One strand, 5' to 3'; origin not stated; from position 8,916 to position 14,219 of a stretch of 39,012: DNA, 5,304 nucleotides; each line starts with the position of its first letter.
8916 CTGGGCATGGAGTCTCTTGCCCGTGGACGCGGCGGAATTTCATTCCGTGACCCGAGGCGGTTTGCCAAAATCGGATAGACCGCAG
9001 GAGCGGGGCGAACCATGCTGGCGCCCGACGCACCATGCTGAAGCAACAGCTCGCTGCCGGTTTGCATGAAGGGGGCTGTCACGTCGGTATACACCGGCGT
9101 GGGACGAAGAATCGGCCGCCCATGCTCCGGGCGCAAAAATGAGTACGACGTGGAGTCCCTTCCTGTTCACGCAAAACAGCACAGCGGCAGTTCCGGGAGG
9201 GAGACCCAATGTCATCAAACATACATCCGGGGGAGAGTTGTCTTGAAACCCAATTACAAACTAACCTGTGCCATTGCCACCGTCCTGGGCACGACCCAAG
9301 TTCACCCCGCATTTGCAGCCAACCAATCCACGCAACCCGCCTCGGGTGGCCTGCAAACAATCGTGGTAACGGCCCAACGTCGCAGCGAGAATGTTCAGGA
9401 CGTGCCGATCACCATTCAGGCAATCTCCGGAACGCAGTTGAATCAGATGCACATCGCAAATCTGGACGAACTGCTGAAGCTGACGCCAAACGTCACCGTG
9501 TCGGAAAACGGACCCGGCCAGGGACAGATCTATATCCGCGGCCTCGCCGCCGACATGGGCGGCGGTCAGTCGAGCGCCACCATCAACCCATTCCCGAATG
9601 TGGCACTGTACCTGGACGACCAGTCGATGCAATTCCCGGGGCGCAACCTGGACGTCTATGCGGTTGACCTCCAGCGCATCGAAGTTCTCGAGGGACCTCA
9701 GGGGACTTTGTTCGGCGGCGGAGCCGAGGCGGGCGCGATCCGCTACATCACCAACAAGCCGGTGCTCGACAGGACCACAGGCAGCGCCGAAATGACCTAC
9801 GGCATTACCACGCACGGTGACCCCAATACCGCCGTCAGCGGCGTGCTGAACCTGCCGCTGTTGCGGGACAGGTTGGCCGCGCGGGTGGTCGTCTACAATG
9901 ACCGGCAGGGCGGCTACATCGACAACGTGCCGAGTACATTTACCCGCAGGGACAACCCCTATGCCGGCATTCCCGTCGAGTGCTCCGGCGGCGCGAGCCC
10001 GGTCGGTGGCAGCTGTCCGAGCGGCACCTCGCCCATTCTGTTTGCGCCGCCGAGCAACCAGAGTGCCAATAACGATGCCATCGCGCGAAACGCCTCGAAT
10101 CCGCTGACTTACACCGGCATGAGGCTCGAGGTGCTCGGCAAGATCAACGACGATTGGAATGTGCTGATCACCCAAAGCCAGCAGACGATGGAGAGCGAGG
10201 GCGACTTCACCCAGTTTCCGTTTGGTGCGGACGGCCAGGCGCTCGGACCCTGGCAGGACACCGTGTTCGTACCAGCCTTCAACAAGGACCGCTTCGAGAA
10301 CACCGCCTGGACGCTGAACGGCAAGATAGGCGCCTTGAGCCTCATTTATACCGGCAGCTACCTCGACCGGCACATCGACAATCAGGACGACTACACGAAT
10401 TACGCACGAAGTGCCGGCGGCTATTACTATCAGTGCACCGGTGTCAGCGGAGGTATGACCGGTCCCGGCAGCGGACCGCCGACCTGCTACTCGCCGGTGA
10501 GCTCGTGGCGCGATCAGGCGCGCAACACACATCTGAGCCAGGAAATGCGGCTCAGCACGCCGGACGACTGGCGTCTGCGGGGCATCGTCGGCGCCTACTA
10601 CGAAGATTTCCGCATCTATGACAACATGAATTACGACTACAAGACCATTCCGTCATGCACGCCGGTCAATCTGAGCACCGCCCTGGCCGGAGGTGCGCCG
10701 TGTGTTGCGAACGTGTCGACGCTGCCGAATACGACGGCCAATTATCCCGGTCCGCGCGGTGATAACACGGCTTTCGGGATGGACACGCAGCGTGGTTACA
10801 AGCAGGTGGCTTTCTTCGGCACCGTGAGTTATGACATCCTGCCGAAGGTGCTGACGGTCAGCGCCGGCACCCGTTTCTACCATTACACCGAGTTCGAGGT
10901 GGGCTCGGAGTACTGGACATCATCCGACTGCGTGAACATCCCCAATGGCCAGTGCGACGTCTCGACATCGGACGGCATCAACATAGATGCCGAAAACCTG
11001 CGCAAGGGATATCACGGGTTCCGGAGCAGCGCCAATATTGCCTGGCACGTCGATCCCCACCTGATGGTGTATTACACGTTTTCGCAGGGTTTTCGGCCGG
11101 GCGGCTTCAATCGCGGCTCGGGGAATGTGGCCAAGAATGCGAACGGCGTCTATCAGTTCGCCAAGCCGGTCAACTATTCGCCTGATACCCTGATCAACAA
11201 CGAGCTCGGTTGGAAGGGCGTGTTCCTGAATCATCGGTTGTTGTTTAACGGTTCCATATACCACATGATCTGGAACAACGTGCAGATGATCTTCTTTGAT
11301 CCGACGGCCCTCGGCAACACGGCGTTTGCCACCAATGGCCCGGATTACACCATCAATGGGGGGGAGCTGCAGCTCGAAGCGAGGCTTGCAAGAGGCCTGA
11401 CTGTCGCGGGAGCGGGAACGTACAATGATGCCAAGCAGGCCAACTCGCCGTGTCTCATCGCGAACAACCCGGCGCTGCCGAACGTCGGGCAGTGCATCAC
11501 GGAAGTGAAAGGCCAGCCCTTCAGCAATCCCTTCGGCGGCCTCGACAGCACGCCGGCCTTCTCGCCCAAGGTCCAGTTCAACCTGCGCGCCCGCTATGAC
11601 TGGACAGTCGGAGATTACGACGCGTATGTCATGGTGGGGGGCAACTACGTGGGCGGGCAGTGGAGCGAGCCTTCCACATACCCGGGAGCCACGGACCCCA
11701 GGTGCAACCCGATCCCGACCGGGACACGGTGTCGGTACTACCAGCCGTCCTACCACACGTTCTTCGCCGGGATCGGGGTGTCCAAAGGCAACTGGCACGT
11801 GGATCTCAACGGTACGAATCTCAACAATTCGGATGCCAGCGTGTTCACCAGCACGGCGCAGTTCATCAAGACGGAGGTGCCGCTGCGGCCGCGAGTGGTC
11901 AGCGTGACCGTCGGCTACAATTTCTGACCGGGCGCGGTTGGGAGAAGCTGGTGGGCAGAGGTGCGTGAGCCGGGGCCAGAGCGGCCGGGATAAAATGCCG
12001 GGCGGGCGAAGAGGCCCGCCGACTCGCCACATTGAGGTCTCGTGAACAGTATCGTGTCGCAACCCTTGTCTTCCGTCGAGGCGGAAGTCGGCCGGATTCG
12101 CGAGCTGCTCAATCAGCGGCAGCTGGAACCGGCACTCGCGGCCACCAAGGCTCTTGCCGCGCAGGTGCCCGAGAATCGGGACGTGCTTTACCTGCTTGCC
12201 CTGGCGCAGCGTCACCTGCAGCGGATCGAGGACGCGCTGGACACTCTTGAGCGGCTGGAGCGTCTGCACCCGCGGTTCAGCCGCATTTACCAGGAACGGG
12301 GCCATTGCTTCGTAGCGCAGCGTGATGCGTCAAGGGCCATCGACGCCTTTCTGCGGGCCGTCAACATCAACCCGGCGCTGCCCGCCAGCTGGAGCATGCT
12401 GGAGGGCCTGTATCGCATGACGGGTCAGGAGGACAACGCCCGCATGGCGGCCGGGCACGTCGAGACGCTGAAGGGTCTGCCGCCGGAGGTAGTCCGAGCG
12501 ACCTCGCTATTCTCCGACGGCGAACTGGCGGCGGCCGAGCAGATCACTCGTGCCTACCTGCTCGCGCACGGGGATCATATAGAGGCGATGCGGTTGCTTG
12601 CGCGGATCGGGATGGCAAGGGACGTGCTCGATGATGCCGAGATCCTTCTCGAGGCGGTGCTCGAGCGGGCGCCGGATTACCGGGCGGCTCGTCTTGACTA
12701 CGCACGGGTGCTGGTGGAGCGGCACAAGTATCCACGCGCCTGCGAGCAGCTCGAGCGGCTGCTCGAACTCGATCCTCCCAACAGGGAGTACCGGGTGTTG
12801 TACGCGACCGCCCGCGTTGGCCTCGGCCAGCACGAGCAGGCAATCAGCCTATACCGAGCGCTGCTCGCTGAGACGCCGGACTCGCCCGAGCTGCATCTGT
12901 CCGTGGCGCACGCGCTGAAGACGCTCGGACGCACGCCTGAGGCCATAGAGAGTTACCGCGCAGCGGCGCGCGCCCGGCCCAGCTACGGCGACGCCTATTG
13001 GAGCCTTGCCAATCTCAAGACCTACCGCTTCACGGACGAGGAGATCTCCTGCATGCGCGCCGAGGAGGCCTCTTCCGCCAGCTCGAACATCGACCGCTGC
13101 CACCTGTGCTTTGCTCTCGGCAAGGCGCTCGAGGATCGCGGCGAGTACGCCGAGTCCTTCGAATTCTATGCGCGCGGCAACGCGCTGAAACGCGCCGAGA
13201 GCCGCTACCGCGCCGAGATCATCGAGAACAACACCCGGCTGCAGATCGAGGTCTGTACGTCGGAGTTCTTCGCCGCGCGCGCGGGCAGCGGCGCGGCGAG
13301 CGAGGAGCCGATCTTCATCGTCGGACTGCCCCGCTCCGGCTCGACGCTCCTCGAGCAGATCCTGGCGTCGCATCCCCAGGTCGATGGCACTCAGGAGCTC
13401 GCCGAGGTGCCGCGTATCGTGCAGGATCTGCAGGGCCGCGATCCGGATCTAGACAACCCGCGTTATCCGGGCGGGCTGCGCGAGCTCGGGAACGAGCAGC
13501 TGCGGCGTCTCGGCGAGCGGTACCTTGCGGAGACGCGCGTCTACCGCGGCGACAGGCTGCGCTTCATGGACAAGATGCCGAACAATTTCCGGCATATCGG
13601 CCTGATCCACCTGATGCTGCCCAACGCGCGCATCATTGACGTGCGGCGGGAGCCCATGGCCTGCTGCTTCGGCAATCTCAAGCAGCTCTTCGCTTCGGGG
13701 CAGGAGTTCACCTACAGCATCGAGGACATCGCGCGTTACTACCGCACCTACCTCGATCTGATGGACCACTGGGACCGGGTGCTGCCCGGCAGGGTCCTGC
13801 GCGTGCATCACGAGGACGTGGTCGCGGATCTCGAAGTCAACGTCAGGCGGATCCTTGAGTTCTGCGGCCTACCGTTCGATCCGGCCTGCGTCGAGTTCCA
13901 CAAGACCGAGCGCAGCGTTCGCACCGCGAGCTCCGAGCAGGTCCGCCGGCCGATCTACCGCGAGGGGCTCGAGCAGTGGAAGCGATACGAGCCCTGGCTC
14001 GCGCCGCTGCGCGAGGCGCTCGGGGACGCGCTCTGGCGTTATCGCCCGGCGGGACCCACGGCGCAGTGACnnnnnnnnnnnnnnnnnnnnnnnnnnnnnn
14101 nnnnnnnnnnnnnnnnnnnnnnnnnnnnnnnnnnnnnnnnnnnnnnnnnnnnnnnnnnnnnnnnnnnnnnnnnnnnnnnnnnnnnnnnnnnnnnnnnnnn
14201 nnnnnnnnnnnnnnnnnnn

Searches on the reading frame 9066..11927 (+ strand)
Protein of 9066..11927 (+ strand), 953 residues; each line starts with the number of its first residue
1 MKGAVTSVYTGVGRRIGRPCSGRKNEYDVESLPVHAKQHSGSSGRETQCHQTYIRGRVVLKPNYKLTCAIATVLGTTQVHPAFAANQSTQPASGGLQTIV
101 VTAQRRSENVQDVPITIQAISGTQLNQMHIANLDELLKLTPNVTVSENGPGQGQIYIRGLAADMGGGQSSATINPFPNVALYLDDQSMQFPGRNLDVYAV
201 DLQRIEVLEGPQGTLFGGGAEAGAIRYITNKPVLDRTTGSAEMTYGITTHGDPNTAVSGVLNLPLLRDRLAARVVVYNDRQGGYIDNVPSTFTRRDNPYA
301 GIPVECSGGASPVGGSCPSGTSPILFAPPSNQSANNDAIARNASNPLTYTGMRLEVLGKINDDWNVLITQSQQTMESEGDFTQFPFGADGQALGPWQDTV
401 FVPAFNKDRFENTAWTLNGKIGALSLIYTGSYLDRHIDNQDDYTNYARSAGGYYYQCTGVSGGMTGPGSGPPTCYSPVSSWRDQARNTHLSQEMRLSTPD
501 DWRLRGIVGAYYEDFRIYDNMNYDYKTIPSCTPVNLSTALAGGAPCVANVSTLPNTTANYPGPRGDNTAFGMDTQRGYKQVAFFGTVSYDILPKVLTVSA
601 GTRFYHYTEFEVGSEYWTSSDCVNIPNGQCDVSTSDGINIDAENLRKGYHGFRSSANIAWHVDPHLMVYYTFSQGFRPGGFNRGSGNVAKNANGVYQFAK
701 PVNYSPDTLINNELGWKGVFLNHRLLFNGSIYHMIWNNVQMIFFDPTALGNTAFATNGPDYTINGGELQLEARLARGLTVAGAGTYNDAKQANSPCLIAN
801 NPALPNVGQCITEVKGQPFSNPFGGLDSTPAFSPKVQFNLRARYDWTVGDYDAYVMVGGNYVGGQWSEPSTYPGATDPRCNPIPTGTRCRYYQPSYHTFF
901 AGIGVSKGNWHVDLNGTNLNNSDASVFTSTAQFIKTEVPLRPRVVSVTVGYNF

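Call 18: search_protein_families(library=pfam, proteins=[window:9066-11927:+])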
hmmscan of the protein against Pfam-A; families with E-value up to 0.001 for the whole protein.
window:9066-11927:+ (953 aa): 2 families
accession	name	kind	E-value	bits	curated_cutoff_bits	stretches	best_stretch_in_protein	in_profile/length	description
PF00593.30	TonB_dep_Rec_b-barrel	-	9.2e-21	75.6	27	1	408-919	42-436/436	TonB dependent receptor-like, beta-barrel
PF07715.20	Plug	-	1.9e-15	57.7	23.9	1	110-224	2-107/107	TonB-dependent Receptor Plug Domain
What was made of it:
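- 9066..11927 (+): TonB-dependent receptor gene, the first gene of the co-directional run. It may or may not belong to the functional unit. Pfam Plug + TonB_dep_Rec_b-barrel (call 18).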

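Call 77: search_protein_families(library=ncbifam, proteins=[window:9066-11927:+], max_evalue=1e-10)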
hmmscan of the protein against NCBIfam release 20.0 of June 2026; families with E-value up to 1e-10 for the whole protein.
window:9066-11927:+ (953 aa): 5 families
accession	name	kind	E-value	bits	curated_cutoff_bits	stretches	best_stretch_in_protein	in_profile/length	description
TIGR01783.1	TonB-siderophor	subfamily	5.9e-22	78.1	223.5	1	112-285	1-158/649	TonB-dependent siderophore receptor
TIGR01785.1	TonB-hemin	subfamily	4.7e-20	71.6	316.85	0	96-232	1-131/677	TonB-dependent heme/hemoglobin receptor family protein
TIGR01786.1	TonB-hemlactrns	subfamily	3.7e-15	55.3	323.75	0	577-794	389-592/719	TonB-dependent hemoglobin/transferrin/lactoferrin family receptor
NF053590.1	TonB_dep_TOL0244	equivalog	7.2e-11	41.4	645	0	96-161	10-76/604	TOL_0244 family TonB-dependent receptor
NF010651.0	PRK14050.1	equivalog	7.6e-11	40.8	884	0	74-251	39-204/730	TonB-dependent siderophore receptor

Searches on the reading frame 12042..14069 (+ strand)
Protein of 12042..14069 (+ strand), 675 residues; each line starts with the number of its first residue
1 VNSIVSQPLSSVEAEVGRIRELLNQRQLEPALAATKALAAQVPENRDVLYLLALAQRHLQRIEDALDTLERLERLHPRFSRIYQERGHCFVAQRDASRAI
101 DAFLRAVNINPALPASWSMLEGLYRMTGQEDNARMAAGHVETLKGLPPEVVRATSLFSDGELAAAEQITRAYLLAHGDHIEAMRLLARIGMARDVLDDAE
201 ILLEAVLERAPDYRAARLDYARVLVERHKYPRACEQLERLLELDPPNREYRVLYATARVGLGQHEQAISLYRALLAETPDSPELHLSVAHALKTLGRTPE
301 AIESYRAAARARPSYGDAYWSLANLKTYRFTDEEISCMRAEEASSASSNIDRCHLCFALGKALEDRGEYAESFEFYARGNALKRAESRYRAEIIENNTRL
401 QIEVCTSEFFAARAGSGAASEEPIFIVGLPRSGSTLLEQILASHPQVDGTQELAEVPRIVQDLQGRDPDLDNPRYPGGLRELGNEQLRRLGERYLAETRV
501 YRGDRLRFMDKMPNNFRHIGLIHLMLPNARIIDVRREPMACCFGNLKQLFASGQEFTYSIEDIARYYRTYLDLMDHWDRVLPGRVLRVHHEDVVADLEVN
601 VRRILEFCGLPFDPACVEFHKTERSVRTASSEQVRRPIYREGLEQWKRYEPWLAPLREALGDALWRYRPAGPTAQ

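Call 18: search_protein_families(library=pfam, proteins=[window:12042-14069:+])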
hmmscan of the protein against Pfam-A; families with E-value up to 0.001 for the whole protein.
window:12042-14069:+ (675 aa): 20 families
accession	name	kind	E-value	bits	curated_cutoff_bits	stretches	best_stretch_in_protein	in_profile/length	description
PF13469.12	Sulfotransfer_3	-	4.8e-52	177.8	27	1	423-614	1-216/216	Sulfotransferase family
PF13428.12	TPR_14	-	3.1e-20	71.1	23.5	1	215-256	2-43/44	Tetratricopeptide repeat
PF14559.12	TPR_19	-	5.8e-20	71.8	25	3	261-322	4-64/68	Tetratricopeptide repeat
PF13432.12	TPR_16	-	8.9e-20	71.2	32.7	3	221-282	4-65/65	Tetratricopeptide repeat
PF13414.12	TPR_11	-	1e-14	54.3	26.8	1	291-325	3-37/42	TPR repeat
PF23914.1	TPR_CcmH_CycH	-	2.4e-14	53.9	42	1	170-280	40-153/158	Cytochrome c-type biogenesis protein H TPR domain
PF07719.23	TPR_2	-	6e-14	51.4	27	0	81-112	2-33/34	Tetratricopeptide repeat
PF13181.12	TPR_8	-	6.1e-14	51.4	25.7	0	284-314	3-33/34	Tetratricopeptide repeat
PF12895.13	ANAPC3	-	5.7e-13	49.4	27.2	2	196-272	5-80/82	Anaphase-promoting complex, cyclosome, subunit 3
PF00685.33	Sulfotransfer_1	-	1.1e-10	41.8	22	1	422-619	2-190/255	Sulfotransferase domain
PF13431.12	TPR_17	-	3e-10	40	24.4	0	270-303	1-34/34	Tetratricopeptide repeat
PF00515.34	TPR_1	-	5.2e-10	39.1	27.8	0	81-111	2-32/34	Tetratricopeptide repeat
PF13174.12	TPR_6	-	3.6e-08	34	26.3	0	47-77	1-31/33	Tetratricopeptide repeat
PF24575.1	TPR_Slam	-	6.7e-07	30.1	35.2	0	261-292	60-91/104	Surface lipoprotein assembly modifier, N-terminal TPR repeats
PF13176.12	TPR_7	-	9.4e-07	28.9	27.9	0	261-280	12-31/36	Tetratricopeptide repeat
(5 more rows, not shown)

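Call 77: search_protein_families(library=ncbifam, proteins=[window:12042-14069:+], max_evalue=1e-10)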
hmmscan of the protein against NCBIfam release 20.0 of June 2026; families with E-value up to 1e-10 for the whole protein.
window:12042-14069:+ (675 aa): 5 families
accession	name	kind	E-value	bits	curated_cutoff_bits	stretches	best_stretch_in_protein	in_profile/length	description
TIGR02917.1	PEP_TPR_lipo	equivalog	1.3e-23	82.8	312.2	1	22-326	339-645/899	XrtA/PEP-CTERM system TPR-repeat protein PrsT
NF040959.1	MamA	equivalog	6.9e-20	71.4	200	0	197-307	88-198/204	magnetosome protein MamA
NF052415.1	T3SS_chap_SctY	equivalog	2.4e-13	50.5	70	0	179-276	5-105/106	type III secretion apparatus assembly chaperone SctY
TIGR02552.1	LcrH_SycD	equivalog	1e-11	44.7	104.8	0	223-310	27-114/136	SycD/LcrH family type III secretion system chaperone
TIGR03939.1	PGA_TPR_OMP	equivalog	5.8e-11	41.3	366.65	0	177-282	392-497/800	poly-beta-1,6 N-acetyl-D-glucosamine export porin PgaA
